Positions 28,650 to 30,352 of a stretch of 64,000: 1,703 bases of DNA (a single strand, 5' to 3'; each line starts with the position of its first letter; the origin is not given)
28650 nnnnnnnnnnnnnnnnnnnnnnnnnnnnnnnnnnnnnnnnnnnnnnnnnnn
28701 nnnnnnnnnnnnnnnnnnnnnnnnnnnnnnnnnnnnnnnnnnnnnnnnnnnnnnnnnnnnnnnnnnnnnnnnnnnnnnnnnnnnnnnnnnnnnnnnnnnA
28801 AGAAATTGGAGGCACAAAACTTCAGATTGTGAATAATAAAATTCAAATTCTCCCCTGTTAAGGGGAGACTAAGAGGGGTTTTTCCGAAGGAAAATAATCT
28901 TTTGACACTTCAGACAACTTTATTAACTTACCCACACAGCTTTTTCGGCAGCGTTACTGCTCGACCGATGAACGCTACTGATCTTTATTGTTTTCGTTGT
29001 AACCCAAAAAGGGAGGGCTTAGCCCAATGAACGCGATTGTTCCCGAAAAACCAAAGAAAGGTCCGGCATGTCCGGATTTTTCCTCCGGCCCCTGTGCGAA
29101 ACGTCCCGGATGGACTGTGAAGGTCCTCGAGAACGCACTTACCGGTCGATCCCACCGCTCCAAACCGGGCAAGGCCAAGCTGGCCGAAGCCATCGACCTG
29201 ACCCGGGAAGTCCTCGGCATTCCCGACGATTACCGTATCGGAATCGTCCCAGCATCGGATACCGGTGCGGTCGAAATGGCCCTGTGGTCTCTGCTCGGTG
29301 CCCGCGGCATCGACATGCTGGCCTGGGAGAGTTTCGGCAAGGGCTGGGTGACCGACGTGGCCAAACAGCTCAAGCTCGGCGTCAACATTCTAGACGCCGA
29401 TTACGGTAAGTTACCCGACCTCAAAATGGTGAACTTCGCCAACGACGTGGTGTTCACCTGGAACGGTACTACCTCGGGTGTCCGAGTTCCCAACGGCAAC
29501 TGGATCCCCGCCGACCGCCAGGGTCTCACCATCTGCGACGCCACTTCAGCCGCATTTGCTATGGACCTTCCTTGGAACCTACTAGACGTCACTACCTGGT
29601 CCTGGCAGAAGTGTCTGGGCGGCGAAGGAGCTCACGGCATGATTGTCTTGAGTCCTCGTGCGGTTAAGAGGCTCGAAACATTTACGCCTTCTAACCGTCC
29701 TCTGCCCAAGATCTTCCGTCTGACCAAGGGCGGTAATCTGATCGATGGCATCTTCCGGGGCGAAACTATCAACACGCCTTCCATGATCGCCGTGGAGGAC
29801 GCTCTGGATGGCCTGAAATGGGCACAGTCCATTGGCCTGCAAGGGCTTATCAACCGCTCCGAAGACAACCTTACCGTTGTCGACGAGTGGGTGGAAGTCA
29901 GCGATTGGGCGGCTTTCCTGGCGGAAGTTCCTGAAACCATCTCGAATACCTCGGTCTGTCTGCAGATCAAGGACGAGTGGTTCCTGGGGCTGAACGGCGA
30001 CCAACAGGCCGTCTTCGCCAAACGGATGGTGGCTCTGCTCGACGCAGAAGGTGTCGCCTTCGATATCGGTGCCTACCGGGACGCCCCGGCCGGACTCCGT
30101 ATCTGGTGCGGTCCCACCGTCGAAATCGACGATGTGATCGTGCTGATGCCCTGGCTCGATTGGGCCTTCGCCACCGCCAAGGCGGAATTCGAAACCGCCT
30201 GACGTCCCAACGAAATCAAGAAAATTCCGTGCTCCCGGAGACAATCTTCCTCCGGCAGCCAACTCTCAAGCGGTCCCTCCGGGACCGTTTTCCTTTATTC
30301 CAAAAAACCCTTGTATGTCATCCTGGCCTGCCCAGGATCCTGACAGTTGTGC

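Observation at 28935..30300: serC sits on a sharply GC-rich island in an AT-rich genome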

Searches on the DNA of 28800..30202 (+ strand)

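Call 54: search_rna_families(source=window, start=28800, end=29100, threshold=evalue, max_evalue=10, show_alignments=3)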
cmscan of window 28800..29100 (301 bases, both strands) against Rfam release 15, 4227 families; matches with E-value up to 10: 1.
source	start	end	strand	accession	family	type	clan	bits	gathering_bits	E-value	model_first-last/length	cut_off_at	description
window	28813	29051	-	RF02189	ST7-OT4_3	Gene; lncRNA;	-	8.6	50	7.6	62-302/302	no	ST7 overlapping transcript 4 conserved region 3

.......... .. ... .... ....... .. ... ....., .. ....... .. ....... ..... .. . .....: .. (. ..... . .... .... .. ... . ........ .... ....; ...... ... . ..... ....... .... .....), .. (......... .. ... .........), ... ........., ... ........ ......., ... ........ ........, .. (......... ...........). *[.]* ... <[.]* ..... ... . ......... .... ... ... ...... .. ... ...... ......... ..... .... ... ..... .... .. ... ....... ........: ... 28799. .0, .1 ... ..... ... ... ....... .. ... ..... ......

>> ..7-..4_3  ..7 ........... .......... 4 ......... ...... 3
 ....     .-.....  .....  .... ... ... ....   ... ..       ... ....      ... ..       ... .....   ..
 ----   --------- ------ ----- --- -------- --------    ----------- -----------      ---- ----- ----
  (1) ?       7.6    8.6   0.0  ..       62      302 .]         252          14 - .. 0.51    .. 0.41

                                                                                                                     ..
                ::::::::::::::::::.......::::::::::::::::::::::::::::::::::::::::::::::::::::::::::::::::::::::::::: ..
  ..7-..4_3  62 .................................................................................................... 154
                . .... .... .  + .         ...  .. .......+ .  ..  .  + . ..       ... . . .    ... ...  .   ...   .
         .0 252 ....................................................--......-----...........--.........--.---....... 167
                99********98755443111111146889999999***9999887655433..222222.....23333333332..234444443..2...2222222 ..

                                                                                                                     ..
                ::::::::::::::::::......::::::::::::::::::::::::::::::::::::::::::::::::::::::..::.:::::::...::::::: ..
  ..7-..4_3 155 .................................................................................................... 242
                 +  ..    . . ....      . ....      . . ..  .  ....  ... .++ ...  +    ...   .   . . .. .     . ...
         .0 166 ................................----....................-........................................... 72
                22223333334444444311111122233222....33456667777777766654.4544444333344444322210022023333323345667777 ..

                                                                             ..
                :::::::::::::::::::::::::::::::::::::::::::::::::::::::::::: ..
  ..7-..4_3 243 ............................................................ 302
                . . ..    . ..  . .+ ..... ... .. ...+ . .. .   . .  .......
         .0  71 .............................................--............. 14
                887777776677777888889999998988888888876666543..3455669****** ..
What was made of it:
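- Closest known: Alphaproteobacterial serC-serA operon with the serC leader RNA. Different: The window has no serC leader, even at E <= 10 (call 54).
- It is absent from the window even at E <= 10 (call 54). The gene lacks the alphaproteobacterial serC leader (call 54).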

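Call 55: search_rna_families(sources=[L010, L012, L016, L033, L096, L097, L008, L013, L014, L032], threshold=gathering, show_alignments=2)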
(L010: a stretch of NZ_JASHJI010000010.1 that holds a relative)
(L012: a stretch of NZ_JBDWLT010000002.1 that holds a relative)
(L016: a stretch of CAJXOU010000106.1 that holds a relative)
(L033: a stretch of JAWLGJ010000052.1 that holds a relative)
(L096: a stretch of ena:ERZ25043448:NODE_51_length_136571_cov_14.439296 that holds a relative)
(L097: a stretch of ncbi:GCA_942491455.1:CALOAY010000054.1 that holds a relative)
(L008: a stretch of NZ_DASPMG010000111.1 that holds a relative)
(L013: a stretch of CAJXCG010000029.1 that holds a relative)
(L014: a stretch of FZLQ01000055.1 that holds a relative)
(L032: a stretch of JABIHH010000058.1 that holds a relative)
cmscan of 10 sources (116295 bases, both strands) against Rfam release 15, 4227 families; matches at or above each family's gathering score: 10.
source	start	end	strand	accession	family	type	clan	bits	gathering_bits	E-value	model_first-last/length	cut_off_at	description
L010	5930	5981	+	RF00517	serC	Cis-reg; leader;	-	70.3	35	3.1e-13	1-52/52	no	serC leader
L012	5935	5986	+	RF00517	serC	Cis-reg; leader;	-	68.9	35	7.4e-13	1-52/52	no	serC leader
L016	744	795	+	RF00517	serC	Cis-reg; leader;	-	68.1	35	1.2e-12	1-52/52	no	serC leader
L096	3796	3866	-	RF00005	tRNA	Gene; tRNA;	CL00001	68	29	2e-12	1-71/71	no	tRNA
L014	3328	3379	+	RF00517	serC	Cis-reg; leader;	-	61.8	35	6.2e-11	1-52/52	no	serC leader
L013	5950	6001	+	RF00517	serC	Cis-reg; leader;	-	61.3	35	8.4e-11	1-52/52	no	serC leader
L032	4970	5022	+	RF00517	serC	Cis-reg; leader;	-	53.4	35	1.1e-08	1-52/52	no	serC leader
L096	5943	5995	+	RF00517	serC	Cis-reg; leader;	-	48.1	35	2.8e-07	1-52/52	no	serC leader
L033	5948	6000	+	RF00517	serC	Cis-reg; leader;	-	44.9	35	2e-06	1-52/52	no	serC leader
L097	5944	5996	+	RF00517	serC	Cis-reg; leader;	-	42.4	35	9e-06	1-52/52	no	serC leader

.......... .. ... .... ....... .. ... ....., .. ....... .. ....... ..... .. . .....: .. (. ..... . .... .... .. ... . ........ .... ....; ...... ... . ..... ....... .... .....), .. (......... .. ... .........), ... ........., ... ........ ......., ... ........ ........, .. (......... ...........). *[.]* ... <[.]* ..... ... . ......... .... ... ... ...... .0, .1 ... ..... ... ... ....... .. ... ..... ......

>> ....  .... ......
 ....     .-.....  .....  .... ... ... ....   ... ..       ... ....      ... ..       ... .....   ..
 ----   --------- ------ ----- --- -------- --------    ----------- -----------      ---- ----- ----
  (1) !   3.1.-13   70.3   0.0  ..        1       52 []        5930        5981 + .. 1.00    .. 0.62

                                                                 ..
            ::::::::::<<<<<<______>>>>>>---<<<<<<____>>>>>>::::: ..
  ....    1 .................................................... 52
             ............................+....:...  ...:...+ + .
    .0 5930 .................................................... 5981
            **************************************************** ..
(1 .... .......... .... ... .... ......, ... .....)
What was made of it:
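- On Alphaproteobacterial serC-serA operon with serC leader (RF00517): It is present in 9 of 10 homologous loci tested (call 55).
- RF00517 precedes serC in 9 of 10 loci tested (call 55).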
